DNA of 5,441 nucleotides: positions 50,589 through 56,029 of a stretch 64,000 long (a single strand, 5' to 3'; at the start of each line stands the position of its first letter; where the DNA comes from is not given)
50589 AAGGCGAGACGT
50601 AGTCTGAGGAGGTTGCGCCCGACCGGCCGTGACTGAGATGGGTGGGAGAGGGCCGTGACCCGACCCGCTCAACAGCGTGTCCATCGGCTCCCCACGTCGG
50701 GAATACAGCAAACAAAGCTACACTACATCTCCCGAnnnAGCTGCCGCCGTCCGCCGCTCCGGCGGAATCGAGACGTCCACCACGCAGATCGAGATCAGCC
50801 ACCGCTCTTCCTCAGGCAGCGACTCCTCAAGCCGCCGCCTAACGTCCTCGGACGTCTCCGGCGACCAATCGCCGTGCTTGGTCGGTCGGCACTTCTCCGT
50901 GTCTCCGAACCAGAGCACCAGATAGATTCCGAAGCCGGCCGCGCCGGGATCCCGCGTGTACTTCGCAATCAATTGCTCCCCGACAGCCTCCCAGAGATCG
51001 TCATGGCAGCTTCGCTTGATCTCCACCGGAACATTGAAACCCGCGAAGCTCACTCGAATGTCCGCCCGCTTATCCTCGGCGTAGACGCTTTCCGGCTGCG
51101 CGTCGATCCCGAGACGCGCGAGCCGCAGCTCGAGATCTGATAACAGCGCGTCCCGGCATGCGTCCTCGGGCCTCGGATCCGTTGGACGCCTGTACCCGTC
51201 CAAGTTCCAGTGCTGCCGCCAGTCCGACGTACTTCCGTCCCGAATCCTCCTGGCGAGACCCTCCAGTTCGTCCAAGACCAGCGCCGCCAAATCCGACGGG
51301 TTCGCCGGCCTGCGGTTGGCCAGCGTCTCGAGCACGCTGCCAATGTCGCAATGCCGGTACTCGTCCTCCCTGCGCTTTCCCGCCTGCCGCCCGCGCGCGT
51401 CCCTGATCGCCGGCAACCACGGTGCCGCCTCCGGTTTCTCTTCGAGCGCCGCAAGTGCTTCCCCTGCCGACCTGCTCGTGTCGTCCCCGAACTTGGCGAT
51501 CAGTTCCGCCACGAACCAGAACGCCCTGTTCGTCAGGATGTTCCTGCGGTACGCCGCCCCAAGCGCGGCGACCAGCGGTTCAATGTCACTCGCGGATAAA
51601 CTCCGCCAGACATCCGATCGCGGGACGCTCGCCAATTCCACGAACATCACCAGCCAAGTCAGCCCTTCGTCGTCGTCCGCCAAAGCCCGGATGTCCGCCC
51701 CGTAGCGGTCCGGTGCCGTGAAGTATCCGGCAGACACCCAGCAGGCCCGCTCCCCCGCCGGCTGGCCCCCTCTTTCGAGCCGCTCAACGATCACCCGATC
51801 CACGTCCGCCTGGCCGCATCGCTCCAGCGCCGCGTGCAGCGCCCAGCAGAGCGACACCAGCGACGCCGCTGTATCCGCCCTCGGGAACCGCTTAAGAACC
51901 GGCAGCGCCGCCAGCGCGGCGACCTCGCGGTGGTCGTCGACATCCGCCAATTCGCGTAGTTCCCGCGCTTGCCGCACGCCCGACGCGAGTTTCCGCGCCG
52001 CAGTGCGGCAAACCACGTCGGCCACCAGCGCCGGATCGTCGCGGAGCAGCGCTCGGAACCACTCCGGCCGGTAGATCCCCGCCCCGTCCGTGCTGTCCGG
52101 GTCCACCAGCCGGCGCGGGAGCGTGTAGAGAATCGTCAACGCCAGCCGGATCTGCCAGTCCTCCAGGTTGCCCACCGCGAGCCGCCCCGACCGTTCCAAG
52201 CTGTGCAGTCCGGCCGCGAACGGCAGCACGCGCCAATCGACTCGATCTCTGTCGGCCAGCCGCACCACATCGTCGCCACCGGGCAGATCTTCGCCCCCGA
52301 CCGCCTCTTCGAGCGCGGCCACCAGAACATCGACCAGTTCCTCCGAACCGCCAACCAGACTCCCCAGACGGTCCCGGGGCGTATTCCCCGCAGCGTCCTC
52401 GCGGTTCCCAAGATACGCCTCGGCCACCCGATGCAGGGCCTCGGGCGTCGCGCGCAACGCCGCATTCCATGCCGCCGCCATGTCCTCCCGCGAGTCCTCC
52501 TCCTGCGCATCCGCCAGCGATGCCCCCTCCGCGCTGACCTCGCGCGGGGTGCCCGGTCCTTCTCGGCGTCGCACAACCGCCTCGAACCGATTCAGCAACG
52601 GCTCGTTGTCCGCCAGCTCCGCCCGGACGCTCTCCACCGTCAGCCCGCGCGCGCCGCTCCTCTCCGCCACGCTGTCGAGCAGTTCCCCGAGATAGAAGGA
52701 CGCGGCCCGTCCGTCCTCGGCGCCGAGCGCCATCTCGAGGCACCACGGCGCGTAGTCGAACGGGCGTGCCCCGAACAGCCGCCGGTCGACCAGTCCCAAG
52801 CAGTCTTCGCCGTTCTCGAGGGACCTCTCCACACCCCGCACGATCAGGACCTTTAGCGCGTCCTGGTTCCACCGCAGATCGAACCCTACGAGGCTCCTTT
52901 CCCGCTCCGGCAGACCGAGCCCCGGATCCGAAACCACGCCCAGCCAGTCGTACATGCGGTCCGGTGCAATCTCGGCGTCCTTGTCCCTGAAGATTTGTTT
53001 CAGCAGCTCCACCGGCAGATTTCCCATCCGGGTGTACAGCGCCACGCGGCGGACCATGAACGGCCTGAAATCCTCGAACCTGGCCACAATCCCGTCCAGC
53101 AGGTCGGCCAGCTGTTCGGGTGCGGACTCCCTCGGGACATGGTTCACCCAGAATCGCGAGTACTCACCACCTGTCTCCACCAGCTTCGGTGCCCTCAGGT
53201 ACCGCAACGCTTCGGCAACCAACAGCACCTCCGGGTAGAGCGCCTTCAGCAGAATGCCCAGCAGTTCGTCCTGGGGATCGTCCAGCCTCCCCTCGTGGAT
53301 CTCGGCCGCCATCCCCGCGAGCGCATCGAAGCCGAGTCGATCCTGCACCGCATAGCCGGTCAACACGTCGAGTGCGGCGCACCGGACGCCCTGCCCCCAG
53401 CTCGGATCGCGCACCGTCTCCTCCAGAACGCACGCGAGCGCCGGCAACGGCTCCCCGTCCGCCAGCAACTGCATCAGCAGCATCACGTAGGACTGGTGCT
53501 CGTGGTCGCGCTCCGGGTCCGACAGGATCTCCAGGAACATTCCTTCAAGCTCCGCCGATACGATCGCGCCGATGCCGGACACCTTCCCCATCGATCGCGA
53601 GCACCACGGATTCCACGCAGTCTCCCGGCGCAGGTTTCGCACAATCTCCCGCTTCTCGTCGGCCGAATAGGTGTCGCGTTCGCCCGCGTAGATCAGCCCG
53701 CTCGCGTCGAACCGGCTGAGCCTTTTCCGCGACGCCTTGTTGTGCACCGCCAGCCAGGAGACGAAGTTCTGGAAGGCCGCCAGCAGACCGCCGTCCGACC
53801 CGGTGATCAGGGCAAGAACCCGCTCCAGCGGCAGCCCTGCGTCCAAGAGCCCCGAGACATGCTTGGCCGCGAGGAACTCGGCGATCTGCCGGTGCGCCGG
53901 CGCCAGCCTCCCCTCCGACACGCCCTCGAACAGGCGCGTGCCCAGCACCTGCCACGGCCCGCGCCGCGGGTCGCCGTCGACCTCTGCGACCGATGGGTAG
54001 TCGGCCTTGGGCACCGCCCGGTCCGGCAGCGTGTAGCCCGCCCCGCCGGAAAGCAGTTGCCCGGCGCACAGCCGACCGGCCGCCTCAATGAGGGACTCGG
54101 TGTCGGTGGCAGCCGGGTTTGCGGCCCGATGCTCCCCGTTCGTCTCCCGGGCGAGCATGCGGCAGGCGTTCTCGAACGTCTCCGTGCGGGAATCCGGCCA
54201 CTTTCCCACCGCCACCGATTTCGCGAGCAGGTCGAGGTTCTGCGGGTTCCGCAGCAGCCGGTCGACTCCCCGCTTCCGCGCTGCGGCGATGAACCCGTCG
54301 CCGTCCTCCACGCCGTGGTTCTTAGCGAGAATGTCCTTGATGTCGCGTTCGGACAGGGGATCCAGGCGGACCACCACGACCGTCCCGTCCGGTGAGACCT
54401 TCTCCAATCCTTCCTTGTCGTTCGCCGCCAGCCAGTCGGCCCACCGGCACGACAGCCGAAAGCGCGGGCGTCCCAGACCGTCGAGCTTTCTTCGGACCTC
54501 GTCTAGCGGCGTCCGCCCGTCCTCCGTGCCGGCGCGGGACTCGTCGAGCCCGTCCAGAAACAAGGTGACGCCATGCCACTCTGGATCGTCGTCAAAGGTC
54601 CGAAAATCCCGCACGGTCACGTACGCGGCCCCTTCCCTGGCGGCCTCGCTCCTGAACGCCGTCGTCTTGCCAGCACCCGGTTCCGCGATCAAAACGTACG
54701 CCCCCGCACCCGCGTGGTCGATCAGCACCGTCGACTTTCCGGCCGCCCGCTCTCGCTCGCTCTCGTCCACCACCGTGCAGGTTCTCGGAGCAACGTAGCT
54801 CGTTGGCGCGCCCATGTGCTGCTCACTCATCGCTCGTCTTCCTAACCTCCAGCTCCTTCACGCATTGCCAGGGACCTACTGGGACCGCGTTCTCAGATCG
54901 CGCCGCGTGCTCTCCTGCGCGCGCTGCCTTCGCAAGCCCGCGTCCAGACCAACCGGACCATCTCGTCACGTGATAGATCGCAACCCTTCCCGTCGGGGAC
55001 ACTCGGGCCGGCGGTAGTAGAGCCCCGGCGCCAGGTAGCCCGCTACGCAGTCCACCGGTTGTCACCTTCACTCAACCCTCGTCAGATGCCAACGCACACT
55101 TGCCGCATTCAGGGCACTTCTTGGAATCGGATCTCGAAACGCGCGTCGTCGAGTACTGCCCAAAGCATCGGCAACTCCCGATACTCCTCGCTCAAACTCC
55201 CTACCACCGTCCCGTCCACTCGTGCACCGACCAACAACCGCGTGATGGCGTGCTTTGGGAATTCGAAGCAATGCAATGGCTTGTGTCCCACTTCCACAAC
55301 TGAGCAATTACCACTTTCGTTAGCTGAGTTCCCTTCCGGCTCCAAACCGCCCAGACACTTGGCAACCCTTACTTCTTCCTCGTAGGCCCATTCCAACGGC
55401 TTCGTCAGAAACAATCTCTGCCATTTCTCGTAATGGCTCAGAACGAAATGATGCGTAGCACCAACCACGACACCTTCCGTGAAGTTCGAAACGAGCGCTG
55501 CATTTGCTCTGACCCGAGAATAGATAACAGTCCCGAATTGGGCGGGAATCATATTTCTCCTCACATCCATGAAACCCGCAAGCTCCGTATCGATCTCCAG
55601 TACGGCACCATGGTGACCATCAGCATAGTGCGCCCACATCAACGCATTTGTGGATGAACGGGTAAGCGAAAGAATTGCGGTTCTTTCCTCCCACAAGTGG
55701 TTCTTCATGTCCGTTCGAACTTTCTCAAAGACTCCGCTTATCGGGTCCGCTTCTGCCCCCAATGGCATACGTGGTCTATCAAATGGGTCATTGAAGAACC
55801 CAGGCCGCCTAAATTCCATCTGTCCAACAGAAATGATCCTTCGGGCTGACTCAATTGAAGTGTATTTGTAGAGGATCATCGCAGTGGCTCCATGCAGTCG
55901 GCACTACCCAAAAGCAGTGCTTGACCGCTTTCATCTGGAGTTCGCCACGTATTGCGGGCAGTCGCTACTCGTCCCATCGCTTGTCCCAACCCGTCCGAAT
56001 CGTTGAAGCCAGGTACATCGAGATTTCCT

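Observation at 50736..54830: NLR-like STAND protein with the nuclease at the C-terminus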

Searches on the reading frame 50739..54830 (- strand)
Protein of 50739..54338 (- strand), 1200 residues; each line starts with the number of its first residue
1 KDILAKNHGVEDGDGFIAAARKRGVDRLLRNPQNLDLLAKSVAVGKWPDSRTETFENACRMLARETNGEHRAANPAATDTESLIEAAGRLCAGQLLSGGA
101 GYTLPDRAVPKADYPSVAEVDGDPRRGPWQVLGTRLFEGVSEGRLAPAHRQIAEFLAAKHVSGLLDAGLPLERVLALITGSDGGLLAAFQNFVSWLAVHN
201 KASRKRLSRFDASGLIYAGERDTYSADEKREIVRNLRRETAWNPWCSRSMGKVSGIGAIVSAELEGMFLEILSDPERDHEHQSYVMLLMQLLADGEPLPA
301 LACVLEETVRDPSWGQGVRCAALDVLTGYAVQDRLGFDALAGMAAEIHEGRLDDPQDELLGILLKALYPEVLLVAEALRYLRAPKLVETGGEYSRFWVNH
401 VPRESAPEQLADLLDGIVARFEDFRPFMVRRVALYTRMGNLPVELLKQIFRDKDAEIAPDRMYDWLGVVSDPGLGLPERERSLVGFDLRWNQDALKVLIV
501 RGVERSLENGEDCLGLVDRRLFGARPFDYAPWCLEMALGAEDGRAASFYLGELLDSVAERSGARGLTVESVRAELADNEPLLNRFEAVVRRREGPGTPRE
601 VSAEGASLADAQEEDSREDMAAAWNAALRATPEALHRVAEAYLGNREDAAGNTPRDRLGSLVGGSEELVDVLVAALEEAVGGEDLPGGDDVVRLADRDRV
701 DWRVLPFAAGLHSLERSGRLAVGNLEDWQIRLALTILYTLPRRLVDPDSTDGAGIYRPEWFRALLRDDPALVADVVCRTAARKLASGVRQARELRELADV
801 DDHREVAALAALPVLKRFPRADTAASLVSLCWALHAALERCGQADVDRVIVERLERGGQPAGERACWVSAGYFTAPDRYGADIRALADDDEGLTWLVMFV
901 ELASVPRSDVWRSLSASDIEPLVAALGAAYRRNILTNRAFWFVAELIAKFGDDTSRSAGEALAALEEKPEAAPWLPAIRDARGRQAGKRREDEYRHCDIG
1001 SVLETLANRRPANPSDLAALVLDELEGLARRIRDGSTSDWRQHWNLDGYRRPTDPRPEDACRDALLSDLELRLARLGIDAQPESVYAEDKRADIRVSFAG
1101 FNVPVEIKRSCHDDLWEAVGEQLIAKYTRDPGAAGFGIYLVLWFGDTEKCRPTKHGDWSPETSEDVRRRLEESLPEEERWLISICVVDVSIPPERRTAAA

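Call 61: search_protein_representatives(protein=window:50739-54338:-)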
Query: 1200 residues. Proteins with E-value up to 0.001 (for the whole library): 2943; up to 1e-10: 2193; up to 1e-30: 1296. The best 150 are listed.
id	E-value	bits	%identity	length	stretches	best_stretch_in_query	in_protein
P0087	0.0e+00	1519.4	60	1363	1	1-1190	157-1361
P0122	0.0e+00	1100.6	47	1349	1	1-1190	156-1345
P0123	1.2e-272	924.2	51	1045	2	1-454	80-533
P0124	1.4e-263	894.1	59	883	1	1-739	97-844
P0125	1.8e-252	857.3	54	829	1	254-1056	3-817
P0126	4.3e-248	842.8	56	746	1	460-1195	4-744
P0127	3.0e-241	820.2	39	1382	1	2-1192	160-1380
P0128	1.3e-223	761.8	60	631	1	410-1022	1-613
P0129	5.3e-219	746.5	39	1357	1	4-1190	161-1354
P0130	9.8e-218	742.3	39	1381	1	8-1193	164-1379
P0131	9.0e-216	735.8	38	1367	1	3-1190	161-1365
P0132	1.7e-214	731.6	38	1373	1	2-1192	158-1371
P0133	2.6e-214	730.9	40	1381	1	4-1192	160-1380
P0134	1.5e-211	721.8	49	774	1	438-1197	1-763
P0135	1.2e-209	715.5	40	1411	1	2-1195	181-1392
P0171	1.0e-160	553.5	31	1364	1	3-1192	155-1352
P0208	2.2e-143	496.0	30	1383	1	2-1190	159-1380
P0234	1.4e-133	463.6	30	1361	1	4-1194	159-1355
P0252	5.0e-127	441.8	30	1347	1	3-1191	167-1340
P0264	3.6e-124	432.4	30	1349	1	12-1193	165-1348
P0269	1.0e-122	427.6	28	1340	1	8-1191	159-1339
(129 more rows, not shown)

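Call 65: search_protein_families(library=ncbifam, proteins=[P0269, P0264, P0252, P0234, P0208, P0171, P0127], max_evalue=1e-10)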
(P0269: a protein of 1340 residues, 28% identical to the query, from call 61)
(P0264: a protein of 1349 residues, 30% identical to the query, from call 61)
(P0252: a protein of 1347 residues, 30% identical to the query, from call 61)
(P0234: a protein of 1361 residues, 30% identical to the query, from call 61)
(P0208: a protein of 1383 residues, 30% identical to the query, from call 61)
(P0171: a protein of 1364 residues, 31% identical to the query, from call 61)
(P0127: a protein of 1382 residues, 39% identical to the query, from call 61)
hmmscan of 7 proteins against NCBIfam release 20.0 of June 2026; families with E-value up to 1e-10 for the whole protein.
P0269 (1340 aa): 2 families
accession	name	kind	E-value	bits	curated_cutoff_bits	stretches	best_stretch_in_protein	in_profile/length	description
NF058535.1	antiphage_EruA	equivalog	7.9e-284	945.3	1000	1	26-1338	22-1318/1318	NACHT domain-containing antiphage protein EruA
NF058534.1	antiphage_HyoA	equivalog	8.2e-51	172.8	1200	1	131-1337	193-1422/1430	NACHT domain-containing antiphage protein HyoA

P0264 (1349 aa): 2 families
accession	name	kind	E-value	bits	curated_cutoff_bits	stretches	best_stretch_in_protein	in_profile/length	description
NF058535.1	antiphage_EruA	equivalog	1.2e-275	918.2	1000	1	25-1345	17-1318/1318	NACHT domain-containing antiphage protein EruA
NF058534.1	antiphage_HyoA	equivalog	1.7e-37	128.7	1200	1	136-1328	197-1406/1430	NACHT domain-containing antiphage protein HyoA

P0252 (1347 aa): 2 families
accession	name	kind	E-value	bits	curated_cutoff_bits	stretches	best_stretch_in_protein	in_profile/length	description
NF058535.1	antiphage_EruA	equivalog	3.5e-235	784.1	1000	1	26-1339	11-1318/1318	NACHT domain-containing antiphage protein EruA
NF058534.1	antiphage_HyoA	equivalog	3.8e-30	104.3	1200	2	145-537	195-585/1430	NACHT domain-containing antiphage protein HyoA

P0234 (1361 aa): 2 families
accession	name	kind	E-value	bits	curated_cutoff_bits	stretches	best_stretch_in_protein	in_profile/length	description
NF058535.1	antiphage_EruA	equivalog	1.7e-276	921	1000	1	17-1351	7-1318/1318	NACHT domain-containing antiphage protein EruA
NF058534.1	antiphage_HyoA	equivalog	1.7e-46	158.5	1200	1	305-1331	361-1403/1430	NACHT domain-containing antiphage protein HyoA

P0208 (1383 aa): 2 families
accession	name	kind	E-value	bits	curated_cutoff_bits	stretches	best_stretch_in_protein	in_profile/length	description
NF058535.1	antiphage_EruA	equivalog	5.6e-235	783.5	1000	1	23-1379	13-1317/1318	NACHT domain-containing antiphage protein EruA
NF058534.1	antiphage_HyoA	equivalog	1.2e-43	149.1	1200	2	142-780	199-827/1430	NACHT domain-containing antiphage protein HyoA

P0171 (1364 aa): 2 families
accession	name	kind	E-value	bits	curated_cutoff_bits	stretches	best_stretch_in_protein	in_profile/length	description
NF058535.1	antiphage_EruA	equivalog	1.9e-251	838.1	1000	1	15-1349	8-1317/1318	NACHT domain-containing antiphage protein EruA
NF058534.1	antiphage_HyoA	equivalog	5.7e-33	113.7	1200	1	137-574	199-627/1430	NACHT domain-containing antiphage protein HyoA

P0127 (1382 aa): 2 families
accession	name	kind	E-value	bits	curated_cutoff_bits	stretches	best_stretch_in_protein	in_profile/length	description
NF058535.1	antiphage_EruA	equivalog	1.7e-277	924.4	1000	1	24-1377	13-1317/1318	NACHT domain-containing antiphage protein EruA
NF058534.1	antiphage_HyoA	equivalog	8.1e-56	189.4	1200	2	133-787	189-841/1430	NACHT domain-containing antiphage protein HyoA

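Call 67: predict_structure(alignment_id=A3)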
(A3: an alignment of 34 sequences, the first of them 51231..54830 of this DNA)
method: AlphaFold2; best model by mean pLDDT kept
length: 1200 residues; sequences in the alignment: 34
mean_pLDDT: 76.0   pTM: 0.49
mean pLDDT of the five models: 76.0, 75.1, 72.2, 69.9, 65.7
residues with pLDDT >= 90: 221; 70-90: 677; 50-70: 135; < 50: 167
segments of 3 or more residues with pLDDT < 50: 1-10, 23-31, 99-104, 229-239, 263-287, 290-310, 416-419, 756-790, 1158-1200
pLDDT, mean of each block of 10 residues (from residue 1): 33 70 44 71 82 72 84 80 85 71 59 89 87 72 88 84 84 82 73 74 70 71 61 45 64 70 38 41 47 42 38 71 89 84 74 83 90 87 79 90 78 55 79 90 91 84 88 92 92 85 93 91 94 90 90 85 90 90 90 79 88 70 85 83 75 80 88 80 84 84 83 84 59 78 81 48 25 30 42 69 83 70 77 84 84 87 87 91 79 91 86 69 87 90 89 83 78 90 87 90 85 91 88 91 90 89 73 62 88 84 83 80 86 83 82 59 41 38 43 40
secondary structure, 60 per line:
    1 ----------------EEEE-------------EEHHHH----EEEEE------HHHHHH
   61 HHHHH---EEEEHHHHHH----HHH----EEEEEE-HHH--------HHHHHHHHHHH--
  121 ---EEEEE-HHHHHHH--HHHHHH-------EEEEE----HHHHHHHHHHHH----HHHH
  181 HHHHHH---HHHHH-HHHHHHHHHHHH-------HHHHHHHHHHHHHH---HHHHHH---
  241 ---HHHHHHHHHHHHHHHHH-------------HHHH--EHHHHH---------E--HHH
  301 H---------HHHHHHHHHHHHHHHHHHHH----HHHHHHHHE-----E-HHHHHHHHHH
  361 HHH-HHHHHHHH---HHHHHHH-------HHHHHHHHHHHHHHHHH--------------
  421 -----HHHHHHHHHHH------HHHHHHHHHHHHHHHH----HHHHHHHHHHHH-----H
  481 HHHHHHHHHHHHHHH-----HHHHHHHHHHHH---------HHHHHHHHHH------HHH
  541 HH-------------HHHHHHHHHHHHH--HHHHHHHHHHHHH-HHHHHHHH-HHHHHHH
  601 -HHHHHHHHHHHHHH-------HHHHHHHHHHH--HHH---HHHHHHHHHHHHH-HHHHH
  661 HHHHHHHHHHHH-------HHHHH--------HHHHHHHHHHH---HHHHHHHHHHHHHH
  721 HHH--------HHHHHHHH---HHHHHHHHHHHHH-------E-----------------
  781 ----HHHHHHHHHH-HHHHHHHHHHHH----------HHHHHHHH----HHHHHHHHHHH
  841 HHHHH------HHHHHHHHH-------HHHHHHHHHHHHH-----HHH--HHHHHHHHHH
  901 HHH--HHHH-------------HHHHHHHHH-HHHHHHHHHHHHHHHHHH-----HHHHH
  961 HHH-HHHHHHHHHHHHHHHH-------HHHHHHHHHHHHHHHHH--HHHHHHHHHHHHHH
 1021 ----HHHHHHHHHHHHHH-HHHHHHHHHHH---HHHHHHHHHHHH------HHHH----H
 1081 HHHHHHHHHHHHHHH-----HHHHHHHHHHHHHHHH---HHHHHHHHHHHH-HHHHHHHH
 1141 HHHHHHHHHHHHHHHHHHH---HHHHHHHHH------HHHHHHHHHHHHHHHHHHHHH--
elements in order (helices of 4 or more, strands of 3 or more residues): E17-20 H36-39 E44-48 H55-65 E69-72 H73-78 E90-95 H108-118 E124-128 H130-136 H139-144 E152-156 H161-172 H177-186 H190-194 H196-207 H215-228 H232-237 H244-260 H274-277 H281-285 H298-301 H311-330 H335-342 H351-363 H365-372 H376-382 H390-406 H426-436 H443-458 H463-474 H480-495 H501-512 H522-531 H538-542 H556-568 H571-583 H585-592 H594-600 H602-615 H623-633 H642-654 H656-672 H680-684 H693-703 H707-723 H732-739 H743-755 H785-794 H796-807 H818-825 H830-845 H852-860 H868-880 H891-903 H906-909 H923-931 H933-950 H956-963 H965-980 H988-1004 H1007-1020 H1025-1038 H1040-1050 H1054-1065 H1072-1075 H1080-1095 H1101-1116 H1120-1131 H1133-1159 H1163-1171 H1178-1198

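Call 72: fold_search(model_id=the predicted structure, library=pdb)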
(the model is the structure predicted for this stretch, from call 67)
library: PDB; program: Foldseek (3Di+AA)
matches with E <= 10: 946; with E <= 0.001: 20
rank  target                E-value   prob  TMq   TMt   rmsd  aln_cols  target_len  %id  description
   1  4kxf_K                9.6e-06  1.00  0.20  0.26  19.5       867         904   11  Crystal structure of NLRC4 reveals its autoinhibition mechanism (released 2013-07-24)
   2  4kxf_D                2.4e-05  1.00  0.20  0.26  19.0       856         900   11  Crystal structure of NLRC4 reveals its autoinhibition mechanism (released 2013-07-24)
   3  4kxf_F                2.9e-05  1.00  0.20  0.25  19.8       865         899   11  Crystal structure of NLRC4 reveals its autoinhibition mechanism (released 2013-07-24)
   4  4kxf_B                4.2e-05  1.00  0.21  0.26  18.9       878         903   11  Crystal structure of NLRC4 reveals its autoinhibition mechanism (released 2013-07-24)
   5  4kxf_N                4.4e-05  1.00  0.20  0.26  17.7       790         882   11  Crystal structure of NLRC4 reveals its autoinhibition mechanism (released 2013-07-24)
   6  4kxf_L                4.7e-05  1.00  0.19  0.25  14.0       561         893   12  Crystal structure of NLRC4 reveals its autoinhibition mechanism (released 2013-07-24)
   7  4kxf_H                1.0e-04  1.00  0.20  0.25  18.8       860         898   12  Crystal structure of NLRC4 reveals its autoinhibition mechanism (released 2013-07-24)
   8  8fvu_B                1.1e-04  1.00  0.19  0.23  24.2       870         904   11  Cryo-EM structure of human Needle/NAIP/NLRC4 (R288A) (released 2024-01-03)
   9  4kxf_P                1.3e-04  1.00  0.20  0.26  12.1       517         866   12  Crystal structure of NLRC4 reveals its autoinhibition mechanism (released 2013-07-24)
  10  6en4_C                2.1e-04  1.00  0.17  0.22  30.4       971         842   12  SF3b core in complex with a splicing modulator (released 2018-06-20)
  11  8fw2_A                2.2e-04  1.00  0.19  0.24  22.4       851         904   10  Cryo-EM structure of full-length human NLRC4 inflammasome with C11 symmetry (released 2024-01-03)
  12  7kzt_U                2.6e-04  0.99  0.15  0.15  28.8      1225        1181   11  Structure of the human fanconi anaemia Core-UBE2T-ID-DNA complex in intermediate state (released 2021-03-10)
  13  7sic_A                4.4e-04  0.99  0.14  0.08  34.2      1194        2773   12  Human ATM Dimer (released 2022-02-02)
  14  7onb_C                4.5e-04  1.00  0.16  0.21  31.2       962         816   11  Structure of the U2 5' module of the A3'-SSA complex (released 2021-08-04)
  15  6qx9_B1               5.3e-04  1.00  0.15  0.19  32.2      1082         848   11  Structure of a human fully-assembled precatalytic spliceosome (pre-B complex). (released 2019-04-17)
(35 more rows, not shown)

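Call 82: find_encoding_contigs(protein=P0269, flank=4000, max_places=2)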
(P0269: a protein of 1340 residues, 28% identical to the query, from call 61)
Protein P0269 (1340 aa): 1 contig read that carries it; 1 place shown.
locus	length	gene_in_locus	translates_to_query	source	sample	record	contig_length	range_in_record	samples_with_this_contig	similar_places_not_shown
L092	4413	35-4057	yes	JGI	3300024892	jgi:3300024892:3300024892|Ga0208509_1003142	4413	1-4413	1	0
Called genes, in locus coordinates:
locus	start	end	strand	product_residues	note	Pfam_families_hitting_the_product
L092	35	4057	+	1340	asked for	PF28130:DUF8371 (weak)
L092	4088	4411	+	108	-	?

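Call 83: find_encoding_contigs(protein=P0234, flank=4000, max_places=2)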
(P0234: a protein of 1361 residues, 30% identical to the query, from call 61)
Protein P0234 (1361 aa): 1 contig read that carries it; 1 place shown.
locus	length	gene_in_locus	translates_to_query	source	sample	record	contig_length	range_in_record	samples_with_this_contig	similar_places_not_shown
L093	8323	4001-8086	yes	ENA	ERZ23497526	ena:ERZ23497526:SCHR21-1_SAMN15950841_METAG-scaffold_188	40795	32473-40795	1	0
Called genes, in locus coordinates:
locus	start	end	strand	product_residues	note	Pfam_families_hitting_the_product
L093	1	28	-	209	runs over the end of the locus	PF13489:Methyltransf_23, PF01209:Ubie_methyltran, PF13847:Methyltransf_31, PF08241:Methyltransf_11, PF08242:Methyltransf_12, PF13649:Methyltransf_25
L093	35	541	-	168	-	PF03168:LEA_2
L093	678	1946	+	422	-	PF00919:UPF0004, PF04055:Radical_SAM, PF18693:TRAM_2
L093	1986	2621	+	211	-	PF01625:PMSR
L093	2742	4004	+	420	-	PF13173:AAA_14, PF13401:AAA_22 (weak), PF13635:DUF4143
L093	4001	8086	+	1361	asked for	PF28130:DUF8371 (weak)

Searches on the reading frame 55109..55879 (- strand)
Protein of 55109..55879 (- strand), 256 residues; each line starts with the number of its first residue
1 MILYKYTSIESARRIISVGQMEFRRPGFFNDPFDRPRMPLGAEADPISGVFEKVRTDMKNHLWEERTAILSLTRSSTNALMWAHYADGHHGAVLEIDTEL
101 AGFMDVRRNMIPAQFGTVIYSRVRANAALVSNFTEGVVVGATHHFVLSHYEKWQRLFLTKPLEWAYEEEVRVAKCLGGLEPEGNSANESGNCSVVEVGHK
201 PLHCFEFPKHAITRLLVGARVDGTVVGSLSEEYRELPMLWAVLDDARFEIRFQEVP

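Call 12: search_protein_families(library=pfam, proteins=[window:55109-55879:-], max_evalue=0.001)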
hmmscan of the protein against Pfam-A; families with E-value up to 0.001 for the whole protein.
window:55109-55879:- (256 aa): 1 family
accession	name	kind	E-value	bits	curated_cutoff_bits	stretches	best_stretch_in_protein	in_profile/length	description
PF11185.13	DUF2971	-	2.1e-09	39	22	1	81-172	1-89/89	Protein of unknown function (DUF2971)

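Call 44: search_protein_families(library=ncbifam, proteins=[window:55109-55879:-], max_evalue=0.001)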
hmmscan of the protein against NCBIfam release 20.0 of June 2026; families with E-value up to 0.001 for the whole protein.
window:55109-55879:- (256 aa): 0 families

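Call 45: search_protein_families(library=padloc, proteins=[window:55109-55879:-], max_evalue=0.001)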
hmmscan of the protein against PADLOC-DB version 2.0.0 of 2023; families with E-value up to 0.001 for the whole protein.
window:55109-55879:- (256 aa): 4 families
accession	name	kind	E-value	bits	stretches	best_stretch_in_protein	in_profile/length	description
PDLC04990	PDC-S31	-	2.9e-21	74.4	1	56-176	99-201/259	-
PDLC04991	PDC-S31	-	5.8e-15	53.5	1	1-173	1-145/208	-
PDLC04994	PDC-S31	-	1e-14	52.6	1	60-176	114-208/273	-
PDLC04992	PDC-S31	-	2.5e-06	25.4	1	66-172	56-156/220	-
